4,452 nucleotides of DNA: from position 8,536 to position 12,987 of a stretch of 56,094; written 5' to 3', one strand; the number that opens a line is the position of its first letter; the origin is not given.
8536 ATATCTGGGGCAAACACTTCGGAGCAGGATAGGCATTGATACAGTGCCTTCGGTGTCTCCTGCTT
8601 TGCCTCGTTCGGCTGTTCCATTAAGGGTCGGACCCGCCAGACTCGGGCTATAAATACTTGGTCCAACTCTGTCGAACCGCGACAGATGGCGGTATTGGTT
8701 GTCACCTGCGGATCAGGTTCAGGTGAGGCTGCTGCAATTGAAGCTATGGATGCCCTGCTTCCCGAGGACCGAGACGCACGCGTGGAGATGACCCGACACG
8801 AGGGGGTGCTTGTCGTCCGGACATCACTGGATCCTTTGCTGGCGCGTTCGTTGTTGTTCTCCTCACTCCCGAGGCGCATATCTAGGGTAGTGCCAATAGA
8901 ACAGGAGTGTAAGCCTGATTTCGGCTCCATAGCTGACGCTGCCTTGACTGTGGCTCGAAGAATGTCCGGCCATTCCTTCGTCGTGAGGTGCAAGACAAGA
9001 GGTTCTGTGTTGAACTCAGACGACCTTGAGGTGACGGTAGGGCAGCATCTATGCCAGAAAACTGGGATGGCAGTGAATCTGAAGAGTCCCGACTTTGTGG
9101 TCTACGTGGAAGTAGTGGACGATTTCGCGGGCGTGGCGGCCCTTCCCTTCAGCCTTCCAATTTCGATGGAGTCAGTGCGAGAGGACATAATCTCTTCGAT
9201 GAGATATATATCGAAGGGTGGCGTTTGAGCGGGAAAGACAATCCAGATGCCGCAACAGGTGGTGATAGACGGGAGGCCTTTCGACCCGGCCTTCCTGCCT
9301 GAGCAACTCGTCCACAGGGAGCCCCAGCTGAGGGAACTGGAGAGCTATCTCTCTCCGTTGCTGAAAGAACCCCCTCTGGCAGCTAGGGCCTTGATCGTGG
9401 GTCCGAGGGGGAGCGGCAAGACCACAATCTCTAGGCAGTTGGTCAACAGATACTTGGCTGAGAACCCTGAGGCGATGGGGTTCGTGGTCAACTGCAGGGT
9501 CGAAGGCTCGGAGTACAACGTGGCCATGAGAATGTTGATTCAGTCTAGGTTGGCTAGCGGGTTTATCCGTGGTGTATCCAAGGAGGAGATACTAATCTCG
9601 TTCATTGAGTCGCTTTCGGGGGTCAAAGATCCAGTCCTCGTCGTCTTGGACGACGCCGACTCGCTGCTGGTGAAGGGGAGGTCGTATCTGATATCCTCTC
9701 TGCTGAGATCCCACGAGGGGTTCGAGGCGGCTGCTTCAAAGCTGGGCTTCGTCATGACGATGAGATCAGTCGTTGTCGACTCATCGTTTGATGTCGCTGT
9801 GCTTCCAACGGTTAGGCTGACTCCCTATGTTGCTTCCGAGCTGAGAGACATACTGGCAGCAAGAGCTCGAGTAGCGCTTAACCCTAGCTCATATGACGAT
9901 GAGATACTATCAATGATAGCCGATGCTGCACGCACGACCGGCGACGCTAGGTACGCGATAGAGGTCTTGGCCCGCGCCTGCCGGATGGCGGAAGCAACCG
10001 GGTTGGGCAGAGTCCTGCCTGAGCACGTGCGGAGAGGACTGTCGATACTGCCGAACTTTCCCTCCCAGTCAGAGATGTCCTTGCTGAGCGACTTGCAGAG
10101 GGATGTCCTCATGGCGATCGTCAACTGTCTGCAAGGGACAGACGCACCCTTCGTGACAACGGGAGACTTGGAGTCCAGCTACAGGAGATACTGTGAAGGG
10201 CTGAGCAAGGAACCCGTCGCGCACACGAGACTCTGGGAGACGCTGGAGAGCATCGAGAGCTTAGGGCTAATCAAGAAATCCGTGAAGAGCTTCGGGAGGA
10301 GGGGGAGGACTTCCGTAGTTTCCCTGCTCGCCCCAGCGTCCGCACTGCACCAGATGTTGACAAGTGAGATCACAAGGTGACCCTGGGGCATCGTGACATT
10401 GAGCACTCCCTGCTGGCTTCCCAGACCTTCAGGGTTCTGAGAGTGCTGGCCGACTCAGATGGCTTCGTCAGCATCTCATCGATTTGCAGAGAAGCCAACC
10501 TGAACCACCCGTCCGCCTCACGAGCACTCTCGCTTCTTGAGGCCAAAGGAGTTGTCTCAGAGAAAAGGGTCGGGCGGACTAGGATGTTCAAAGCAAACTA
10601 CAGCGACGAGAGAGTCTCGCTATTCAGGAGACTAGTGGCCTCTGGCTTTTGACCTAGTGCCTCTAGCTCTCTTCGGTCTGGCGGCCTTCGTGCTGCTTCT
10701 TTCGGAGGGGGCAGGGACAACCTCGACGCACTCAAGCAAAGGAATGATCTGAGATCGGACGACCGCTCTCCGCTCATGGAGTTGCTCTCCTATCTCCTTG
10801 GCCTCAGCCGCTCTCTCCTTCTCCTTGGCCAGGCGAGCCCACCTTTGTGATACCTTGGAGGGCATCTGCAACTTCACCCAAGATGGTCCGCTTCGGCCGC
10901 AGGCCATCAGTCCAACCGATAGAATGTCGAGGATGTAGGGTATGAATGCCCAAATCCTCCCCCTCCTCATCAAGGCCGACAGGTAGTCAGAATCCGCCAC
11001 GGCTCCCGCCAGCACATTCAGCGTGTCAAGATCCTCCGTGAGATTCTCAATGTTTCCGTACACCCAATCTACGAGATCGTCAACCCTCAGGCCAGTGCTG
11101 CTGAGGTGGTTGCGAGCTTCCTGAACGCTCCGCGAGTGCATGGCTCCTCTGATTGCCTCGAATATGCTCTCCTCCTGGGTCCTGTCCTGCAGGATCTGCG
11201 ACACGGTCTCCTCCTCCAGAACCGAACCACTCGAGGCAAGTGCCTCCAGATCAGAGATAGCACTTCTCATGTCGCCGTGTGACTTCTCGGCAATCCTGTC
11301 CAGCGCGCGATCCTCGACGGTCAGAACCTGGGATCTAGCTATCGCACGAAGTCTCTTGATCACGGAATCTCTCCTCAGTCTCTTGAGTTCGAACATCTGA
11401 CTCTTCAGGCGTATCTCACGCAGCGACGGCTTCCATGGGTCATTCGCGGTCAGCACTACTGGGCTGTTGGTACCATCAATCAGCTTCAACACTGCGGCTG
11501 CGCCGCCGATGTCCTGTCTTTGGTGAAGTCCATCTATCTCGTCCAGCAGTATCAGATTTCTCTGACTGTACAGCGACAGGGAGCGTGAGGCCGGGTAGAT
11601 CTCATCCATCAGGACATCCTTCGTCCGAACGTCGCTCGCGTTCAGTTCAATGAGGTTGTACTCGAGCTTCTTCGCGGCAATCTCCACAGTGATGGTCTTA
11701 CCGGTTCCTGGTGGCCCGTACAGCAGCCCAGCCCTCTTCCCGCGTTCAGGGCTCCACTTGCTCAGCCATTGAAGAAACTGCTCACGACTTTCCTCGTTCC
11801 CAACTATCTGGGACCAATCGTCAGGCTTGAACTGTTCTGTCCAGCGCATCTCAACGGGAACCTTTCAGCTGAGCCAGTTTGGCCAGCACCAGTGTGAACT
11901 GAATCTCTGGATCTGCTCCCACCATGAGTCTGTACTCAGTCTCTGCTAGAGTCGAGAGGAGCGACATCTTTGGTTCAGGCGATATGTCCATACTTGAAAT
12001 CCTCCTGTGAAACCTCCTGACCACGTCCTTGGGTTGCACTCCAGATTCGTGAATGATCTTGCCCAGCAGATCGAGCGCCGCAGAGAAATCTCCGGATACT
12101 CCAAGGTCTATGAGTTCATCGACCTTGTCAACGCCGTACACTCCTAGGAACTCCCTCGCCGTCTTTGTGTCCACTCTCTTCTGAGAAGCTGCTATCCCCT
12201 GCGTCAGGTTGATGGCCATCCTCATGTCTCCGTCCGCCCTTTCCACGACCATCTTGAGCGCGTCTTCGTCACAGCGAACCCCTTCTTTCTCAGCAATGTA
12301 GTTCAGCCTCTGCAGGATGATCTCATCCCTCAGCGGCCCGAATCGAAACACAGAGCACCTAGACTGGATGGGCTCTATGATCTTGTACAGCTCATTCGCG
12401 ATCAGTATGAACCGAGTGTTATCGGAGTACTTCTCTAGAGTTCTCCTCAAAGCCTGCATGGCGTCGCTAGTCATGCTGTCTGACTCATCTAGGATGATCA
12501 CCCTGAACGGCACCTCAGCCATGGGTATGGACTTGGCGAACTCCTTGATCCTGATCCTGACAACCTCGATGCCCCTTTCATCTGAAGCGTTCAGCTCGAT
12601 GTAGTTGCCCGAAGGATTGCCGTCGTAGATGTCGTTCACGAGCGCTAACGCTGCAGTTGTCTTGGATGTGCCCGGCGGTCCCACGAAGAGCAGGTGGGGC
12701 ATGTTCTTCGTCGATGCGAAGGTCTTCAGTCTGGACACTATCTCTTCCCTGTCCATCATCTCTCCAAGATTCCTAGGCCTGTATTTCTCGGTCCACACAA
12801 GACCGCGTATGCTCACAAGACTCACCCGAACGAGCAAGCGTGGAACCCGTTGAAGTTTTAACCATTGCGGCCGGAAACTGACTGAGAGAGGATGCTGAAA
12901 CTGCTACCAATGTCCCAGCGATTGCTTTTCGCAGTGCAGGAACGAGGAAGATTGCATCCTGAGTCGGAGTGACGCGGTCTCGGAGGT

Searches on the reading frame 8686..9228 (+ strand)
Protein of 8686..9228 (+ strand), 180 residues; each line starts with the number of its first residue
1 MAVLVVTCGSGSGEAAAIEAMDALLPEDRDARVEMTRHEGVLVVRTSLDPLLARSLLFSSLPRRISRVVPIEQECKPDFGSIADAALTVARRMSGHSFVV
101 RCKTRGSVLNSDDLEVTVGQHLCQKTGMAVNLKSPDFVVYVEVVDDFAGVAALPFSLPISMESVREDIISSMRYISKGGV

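Call 65: search_protein_families(library=pfam, max_evalue=0.00001, proteins=[window:8686-9228:+])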
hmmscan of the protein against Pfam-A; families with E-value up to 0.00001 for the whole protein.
window:8686-9228:+ (180 aa): 1 family
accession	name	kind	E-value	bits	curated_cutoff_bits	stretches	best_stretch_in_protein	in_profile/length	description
PF02926.22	THUMP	-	4.7e-09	37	20.6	1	79-150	4-81/84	THUMP domain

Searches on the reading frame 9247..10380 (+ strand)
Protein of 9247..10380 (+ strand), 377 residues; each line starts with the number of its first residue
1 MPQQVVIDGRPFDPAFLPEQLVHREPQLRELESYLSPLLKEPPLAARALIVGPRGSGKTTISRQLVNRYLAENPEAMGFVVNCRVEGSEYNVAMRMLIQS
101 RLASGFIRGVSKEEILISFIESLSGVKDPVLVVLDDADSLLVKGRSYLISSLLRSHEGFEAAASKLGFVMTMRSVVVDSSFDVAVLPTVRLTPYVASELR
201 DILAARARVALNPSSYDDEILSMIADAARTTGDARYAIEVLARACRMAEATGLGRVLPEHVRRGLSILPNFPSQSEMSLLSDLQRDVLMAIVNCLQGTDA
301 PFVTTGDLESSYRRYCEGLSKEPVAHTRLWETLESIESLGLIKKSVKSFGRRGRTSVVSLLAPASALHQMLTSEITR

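Call 62: search_protein_families(library=pfam, max_evalue=0.00001, proteins=[window:9247-10380:+])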
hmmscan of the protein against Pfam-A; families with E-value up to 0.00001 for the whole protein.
window:9247-10380:+ (377 aa): 4 families
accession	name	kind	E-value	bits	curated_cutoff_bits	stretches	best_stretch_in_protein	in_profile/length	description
PF22703.2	Cdc6_lid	-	2.2e-18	66.3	27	1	200-264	1-66/68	Cdc6 AAA+ ATPase-type lid domain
PF09079.17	Cdc6_C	-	1.3e-15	57.6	25.1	1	277-367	3-93/96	CDC6, C terminal winged helix domain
PF13191.12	AAA_16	-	2.1e-09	38.5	32.6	1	20-156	1-159/167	AAA ATPase domain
PF13401.12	AAA_22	-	5.4e-08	33.7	27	1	49-145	9-97/130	AAA domain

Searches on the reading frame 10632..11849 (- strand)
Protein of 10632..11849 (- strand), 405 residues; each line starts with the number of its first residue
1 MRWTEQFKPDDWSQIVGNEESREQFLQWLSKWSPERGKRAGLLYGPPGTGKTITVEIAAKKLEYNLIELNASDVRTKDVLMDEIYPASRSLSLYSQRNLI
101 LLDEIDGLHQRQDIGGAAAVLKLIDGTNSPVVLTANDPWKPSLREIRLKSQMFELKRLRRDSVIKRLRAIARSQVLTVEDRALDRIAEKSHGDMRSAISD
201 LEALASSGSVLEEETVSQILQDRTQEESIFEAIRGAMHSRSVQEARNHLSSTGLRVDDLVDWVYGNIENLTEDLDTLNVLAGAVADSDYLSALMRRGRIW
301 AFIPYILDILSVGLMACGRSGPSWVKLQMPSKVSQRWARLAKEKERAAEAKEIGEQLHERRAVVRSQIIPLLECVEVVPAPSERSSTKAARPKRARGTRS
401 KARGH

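Call 62: search_protein_families(library=pfam, max_evalue=0.00001, proteins=[window:10632-11849:-])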
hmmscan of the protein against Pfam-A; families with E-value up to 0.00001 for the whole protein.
window:10632-11849:- (405 aa): 3 families
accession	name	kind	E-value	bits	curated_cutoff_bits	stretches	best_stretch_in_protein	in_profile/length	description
PF00004.35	AAA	-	5.8e-15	56.3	21.2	1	42-142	2-115/131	ATPase family associated with various cellular activities (AAA)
PF21960.2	RCF1-5-like_lid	-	1.8e-07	31.4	27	1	165-205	1-42/43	RCF1/5-like, AAA+ ATPase lid domain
PF03215.21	Rad17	-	3.3e-06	27.6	23.8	1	2-79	8-87/186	Rad17 P-loop domain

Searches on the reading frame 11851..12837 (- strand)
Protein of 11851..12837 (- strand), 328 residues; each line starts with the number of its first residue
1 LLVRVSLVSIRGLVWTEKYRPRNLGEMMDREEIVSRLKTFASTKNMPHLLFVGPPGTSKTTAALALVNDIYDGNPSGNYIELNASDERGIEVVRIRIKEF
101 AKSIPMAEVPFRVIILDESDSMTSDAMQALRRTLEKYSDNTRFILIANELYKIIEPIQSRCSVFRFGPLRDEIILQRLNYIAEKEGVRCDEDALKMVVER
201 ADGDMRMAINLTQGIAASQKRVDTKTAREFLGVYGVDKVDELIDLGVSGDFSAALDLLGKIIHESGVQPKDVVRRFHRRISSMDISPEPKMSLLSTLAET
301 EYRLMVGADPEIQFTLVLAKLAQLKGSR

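Call 62: search_protein_families(library=pfam, max_evalue=0.00001, proteins=[window:11851-12837:-])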
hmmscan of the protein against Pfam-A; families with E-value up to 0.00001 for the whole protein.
window:11851-12837:- (328 aa): 6 families
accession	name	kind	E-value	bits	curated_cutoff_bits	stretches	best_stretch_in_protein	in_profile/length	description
PF00004.35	AAA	-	5.2e-14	53.2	21.2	1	49-165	1-127/131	ATPase family associated with various cellular activities (AAA)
PF08542.16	Rep_fac_C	-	1.4e-13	51.5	23.6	1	238-320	5-88/88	Replication factor C C-terminal domain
PF13177.12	DNA_pol3_delta2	-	5.4e-13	49.7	27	1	84-169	75-160/161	DNA polymerase III, delta subunit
PF21960.2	RCF1-5-like_lid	-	6e-07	29.8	27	1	176-213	1-39/43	RCF1/5-like, AAA+ ATPase lid domain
PF22608.2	DNAX_ATPase_lid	-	7.1e-07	29.4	27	1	174-219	2-48/49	DNA polymerase III clamp loader subunit, ATPase lid domain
PF25361.1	AAA_lid_RFC1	-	3.8e-06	26.7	34.9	1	174-227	4-57/59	RFC1-like, AAA+ ATPase lid domain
